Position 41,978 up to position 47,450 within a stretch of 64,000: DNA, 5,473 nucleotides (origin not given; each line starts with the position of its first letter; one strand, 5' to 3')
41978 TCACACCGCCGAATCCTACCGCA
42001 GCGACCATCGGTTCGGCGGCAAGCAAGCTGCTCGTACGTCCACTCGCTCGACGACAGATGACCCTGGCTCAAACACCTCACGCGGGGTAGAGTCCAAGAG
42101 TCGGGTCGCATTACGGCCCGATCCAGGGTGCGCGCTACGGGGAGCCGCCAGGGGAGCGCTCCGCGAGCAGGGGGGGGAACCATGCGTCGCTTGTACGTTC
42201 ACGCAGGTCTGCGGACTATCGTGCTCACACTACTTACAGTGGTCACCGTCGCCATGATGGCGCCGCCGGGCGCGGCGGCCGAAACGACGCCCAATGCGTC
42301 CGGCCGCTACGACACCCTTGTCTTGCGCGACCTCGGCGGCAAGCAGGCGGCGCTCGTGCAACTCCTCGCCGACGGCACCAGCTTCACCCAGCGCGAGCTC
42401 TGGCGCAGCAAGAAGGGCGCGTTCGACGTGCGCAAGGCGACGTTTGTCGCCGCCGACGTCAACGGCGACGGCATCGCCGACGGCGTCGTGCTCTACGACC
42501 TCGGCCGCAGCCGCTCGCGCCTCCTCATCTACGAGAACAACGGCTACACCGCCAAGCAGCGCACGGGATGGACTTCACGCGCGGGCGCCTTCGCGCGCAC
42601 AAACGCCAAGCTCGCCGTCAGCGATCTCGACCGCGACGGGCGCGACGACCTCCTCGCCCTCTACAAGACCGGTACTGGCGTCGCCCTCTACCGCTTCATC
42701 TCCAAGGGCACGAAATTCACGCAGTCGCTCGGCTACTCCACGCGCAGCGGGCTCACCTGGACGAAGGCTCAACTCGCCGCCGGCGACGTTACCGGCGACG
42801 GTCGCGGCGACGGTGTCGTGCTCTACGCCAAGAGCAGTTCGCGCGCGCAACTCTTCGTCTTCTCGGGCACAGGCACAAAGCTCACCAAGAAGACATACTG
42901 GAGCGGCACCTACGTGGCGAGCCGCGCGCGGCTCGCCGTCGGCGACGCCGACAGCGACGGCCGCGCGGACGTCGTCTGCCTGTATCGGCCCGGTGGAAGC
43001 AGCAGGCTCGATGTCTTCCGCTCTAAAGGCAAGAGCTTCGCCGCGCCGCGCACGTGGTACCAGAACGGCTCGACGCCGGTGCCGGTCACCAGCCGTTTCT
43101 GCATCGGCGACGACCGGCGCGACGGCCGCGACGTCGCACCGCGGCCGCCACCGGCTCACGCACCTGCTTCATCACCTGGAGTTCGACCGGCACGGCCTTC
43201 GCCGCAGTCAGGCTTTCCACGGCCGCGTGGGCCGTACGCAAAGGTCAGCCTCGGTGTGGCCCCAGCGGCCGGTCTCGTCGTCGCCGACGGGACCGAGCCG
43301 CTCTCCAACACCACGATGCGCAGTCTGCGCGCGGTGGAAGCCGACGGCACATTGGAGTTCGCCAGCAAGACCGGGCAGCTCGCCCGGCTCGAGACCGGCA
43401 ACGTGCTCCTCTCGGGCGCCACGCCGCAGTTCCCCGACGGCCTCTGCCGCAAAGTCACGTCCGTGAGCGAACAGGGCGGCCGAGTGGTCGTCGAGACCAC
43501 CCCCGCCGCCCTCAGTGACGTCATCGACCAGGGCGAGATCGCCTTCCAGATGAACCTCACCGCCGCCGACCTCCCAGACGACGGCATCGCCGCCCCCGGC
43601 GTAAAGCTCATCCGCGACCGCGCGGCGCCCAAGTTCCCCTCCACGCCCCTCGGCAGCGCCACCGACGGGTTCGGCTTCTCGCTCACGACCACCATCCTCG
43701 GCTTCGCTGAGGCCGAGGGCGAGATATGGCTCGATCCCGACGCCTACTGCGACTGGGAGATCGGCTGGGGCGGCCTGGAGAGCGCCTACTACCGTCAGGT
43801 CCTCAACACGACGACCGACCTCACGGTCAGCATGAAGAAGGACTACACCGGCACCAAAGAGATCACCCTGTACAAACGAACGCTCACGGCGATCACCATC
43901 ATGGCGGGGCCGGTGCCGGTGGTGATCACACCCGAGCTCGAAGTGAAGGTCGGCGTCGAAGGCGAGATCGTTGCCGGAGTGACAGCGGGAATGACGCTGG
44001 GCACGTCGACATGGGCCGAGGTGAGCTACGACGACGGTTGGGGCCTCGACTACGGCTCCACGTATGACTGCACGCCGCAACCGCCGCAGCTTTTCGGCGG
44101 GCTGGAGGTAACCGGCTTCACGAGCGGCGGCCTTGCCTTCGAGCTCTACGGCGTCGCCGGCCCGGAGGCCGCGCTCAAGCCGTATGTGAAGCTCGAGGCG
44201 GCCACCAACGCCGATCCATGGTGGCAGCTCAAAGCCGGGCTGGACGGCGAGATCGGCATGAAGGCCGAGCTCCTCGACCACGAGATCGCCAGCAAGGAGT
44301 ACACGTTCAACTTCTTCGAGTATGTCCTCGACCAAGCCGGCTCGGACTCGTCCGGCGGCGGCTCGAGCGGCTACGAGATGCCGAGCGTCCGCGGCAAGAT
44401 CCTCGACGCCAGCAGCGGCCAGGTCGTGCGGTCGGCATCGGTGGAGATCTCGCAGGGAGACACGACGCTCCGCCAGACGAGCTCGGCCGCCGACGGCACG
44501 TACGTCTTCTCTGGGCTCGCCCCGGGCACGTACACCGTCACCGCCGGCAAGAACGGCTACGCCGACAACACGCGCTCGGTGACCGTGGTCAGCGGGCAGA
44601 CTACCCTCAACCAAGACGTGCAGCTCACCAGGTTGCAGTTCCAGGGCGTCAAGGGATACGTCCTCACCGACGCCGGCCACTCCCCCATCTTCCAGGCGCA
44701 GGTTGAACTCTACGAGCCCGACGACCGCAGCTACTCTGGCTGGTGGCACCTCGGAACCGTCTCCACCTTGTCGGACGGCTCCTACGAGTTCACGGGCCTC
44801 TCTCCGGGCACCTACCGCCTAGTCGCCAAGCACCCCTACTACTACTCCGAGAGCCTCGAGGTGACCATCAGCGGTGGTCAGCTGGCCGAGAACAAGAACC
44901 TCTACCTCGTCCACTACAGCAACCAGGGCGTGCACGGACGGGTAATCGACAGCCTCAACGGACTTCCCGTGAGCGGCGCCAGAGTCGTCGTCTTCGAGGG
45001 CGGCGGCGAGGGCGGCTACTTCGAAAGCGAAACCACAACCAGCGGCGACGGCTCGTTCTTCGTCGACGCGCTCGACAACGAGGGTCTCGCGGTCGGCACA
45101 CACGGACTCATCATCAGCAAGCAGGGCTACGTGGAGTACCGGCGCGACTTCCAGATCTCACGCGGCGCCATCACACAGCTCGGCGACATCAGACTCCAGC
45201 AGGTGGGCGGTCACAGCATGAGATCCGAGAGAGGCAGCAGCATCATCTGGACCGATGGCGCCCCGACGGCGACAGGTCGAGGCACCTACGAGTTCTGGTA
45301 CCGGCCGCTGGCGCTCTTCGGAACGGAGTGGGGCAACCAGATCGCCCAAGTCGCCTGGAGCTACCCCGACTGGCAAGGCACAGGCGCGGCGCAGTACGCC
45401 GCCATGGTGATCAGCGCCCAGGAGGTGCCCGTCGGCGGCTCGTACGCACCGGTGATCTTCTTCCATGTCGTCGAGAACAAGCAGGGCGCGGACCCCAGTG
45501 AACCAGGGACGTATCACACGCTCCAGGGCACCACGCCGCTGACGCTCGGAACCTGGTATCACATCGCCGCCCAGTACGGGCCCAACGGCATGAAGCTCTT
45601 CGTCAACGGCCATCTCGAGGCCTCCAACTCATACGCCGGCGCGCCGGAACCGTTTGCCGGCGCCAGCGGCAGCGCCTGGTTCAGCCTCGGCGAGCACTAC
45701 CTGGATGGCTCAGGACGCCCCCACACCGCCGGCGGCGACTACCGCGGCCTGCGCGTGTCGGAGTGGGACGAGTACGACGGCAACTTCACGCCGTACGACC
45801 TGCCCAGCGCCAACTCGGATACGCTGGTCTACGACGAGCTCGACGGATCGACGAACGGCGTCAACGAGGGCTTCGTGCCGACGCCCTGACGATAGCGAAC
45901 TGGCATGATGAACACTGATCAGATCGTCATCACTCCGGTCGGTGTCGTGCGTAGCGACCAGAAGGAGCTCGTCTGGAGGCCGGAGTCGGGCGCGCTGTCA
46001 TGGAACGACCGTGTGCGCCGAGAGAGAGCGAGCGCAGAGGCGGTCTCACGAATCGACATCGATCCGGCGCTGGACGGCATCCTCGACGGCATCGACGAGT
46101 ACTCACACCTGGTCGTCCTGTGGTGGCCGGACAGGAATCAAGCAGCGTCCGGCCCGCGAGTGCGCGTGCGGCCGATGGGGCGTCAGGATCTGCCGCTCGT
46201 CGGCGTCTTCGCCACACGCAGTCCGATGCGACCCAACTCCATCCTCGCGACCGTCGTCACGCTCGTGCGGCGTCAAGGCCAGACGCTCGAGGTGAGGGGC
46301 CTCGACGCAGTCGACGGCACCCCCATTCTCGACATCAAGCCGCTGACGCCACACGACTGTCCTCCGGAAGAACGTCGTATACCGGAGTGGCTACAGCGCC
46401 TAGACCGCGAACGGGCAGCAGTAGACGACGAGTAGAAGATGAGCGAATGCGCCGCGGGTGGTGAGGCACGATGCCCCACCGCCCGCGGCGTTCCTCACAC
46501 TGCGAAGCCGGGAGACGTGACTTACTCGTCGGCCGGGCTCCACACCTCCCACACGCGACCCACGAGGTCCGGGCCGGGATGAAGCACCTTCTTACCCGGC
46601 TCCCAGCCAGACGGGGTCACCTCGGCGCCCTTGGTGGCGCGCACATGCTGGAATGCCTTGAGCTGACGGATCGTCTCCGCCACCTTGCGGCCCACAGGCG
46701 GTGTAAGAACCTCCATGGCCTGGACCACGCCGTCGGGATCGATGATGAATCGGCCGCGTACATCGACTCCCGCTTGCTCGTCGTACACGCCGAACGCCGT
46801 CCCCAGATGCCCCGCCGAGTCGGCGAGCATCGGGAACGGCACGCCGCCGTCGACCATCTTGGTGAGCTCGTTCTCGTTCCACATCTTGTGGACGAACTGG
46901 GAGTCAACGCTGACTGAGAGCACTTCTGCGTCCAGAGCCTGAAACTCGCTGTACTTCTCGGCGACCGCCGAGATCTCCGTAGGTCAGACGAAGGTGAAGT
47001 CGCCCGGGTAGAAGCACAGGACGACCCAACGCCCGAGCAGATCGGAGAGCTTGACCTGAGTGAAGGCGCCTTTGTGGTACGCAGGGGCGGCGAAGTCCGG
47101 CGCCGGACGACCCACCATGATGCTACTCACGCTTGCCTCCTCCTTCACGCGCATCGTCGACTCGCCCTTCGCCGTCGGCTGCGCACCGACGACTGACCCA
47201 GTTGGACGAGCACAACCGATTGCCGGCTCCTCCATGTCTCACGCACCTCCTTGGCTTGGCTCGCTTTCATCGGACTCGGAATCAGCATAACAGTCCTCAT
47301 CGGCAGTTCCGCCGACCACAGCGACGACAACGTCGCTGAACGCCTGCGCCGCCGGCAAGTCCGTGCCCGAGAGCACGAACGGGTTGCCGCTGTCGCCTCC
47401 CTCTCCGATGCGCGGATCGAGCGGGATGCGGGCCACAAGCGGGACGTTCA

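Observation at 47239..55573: Nitrogenase-independent NifX-like / DUF134 / MinD-ferredoxin ATPase / Mrp cluster extended by a MoxR-VWA pair and a Sec-peroxiredoxin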

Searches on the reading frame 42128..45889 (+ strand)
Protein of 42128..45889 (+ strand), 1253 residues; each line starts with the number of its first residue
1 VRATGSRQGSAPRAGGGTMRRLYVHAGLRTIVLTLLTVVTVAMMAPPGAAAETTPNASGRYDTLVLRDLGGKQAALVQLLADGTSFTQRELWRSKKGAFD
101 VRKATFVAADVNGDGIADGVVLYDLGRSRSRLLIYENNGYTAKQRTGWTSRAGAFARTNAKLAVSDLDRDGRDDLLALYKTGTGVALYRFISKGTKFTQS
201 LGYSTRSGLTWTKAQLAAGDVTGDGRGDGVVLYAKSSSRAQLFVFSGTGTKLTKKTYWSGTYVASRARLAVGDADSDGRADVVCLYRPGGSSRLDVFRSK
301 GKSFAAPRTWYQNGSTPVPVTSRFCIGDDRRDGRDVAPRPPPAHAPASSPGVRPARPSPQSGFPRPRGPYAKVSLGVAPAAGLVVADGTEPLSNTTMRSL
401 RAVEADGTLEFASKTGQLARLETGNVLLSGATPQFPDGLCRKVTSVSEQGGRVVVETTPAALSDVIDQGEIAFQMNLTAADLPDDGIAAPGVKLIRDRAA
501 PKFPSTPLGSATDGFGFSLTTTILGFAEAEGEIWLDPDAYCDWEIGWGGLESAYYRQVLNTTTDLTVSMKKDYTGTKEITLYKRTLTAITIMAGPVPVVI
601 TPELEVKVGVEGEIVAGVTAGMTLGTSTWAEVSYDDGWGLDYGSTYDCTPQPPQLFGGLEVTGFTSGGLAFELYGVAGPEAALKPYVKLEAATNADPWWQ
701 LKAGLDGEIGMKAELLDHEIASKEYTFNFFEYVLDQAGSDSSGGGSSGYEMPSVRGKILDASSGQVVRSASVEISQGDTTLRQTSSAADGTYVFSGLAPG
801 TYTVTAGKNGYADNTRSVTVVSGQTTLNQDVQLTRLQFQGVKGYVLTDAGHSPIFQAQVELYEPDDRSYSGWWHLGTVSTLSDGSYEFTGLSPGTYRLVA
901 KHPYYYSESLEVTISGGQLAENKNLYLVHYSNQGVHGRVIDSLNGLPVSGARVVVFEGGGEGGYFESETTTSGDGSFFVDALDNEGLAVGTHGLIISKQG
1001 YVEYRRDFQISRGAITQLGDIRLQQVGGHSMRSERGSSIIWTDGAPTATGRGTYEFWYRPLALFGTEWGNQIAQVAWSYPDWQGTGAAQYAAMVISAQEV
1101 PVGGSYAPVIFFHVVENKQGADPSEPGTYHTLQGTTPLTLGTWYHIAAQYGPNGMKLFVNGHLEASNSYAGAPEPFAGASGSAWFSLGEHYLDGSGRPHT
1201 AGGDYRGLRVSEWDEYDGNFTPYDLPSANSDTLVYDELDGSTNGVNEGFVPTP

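Call 13: search_protein_families(library=pfam, proteins=[window:42128-45889:+], max_evalue=0.01)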
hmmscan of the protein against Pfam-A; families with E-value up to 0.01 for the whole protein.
window:42128-45889:+ (1253 aa): 15 families
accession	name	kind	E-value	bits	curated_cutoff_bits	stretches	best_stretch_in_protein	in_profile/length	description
PF13620.12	CarboxypepD_reg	-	7e-37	126.1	32.3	3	753-834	1-82/82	Carboxypeptidase regulatory-like domain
PF13715.12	CarbopepD_reg_2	-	7.8e-15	55.1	32.2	1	754-832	1-75/88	CarboxypepD_reg-like domain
PF13517.12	FG-GAP_3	-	3.3e-13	50.4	26.9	3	166-228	1-58/61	FG-GAP-like repeat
PF17210.9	SdrD_B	-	1.2e-10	42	29.7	2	847-909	17-73/112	SdrD B-like domain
PF17802.7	SpaA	-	7.8e-10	39.2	23.1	2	759-822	8-76/91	Prealbumin-like fold domain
PF09430.16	EMC7_beta-sandw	-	4.2e-09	37.1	26.6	1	878-932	23-77/122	ER membrane protein complex subunit 7, beta-sandwich domain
PF13385.13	Laminin_G_3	-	1e-08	35.9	27.6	1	1047-1194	14-126/151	Concanavalin A-like lectin/glucanases superfamily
PF01839.29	FG-GAP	-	3.1e-08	33.8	22.1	0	215-237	4-25/37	FG-GAP repeat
PF08308.17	PEGA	-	6.2e-07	29.7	20.8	0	795-826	30-61/71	PEGA domain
PF12985.13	DUF3869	-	0.00018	22.1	24.5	1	755-821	9-69/85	Domain of unknown function (DUF3869)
PF11008.14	DUF2846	-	0.004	17.6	34.3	0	785-825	34-73/92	Protein of unknown function (DUF2846)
PF14900.11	DUF4493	-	0.0054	17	27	0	770-827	31-91/226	Domain of unknown function (DUF4493)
PF14686.12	fn3_3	-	0.0055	16.9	24.4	1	785-826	30-73/75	Polysaccharide lyase family 4, domain II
PF23193.1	NOMO_3rd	-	0.0064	17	27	0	763-808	41-86/120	NOMO third transthyretin-like domain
PF24421.1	Ig_J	-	0.0069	16.9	29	0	777-806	53-82/104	Tip attachment protein J, Ig-like domain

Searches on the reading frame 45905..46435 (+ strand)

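Call 7: search_protein_families(library=pfam, proteins=[window:45905-46435:+], max_evalue=0.01)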
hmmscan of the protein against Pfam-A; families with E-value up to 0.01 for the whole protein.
window:45905-46435:+ (176 aa): 1 family
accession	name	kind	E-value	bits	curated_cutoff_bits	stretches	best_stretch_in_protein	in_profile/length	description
PF01980.22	TrmO_N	-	4.2e-27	95.1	26.8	1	42-149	8-113/116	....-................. O N-terminal domain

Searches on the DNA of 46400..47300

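Call 37: search_rna_families(source=window, start=46400, end=47300, threshold=evalue, max_evalue=10)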
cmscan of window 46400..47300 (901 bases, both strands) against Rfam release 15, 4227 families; matches with E-value up to 10: 5.
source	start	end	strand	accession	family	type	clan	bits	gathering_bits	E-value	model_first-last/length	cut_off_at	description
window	46440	46497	-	RF00707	mir-197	Gene; miRNA;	-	18.8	74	3.1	1-75/75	no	mir-197 microRNA precursor family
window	46430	46501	-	RF03486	mir-3940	Gene; miRNA;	-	17.4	84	4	1-92/92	no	mir-3940 microRNA precursor family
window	47063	47139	+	RF04287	mir-9195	Gene; miRNA;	-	16.9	90.5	3.1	1-87/87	no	mir-9195 microRNA precursor family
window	46491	46616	-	RF04203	MIR1144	Gene; miRNA;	-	14.4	90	8.1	1-197/197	no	MIR1144 microRNA precursor family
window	46734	46840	+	RF02880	MH_s15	Gene; sRNA;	-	13.4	123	0.85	1-277/277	no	Mesorhizobail RNA 15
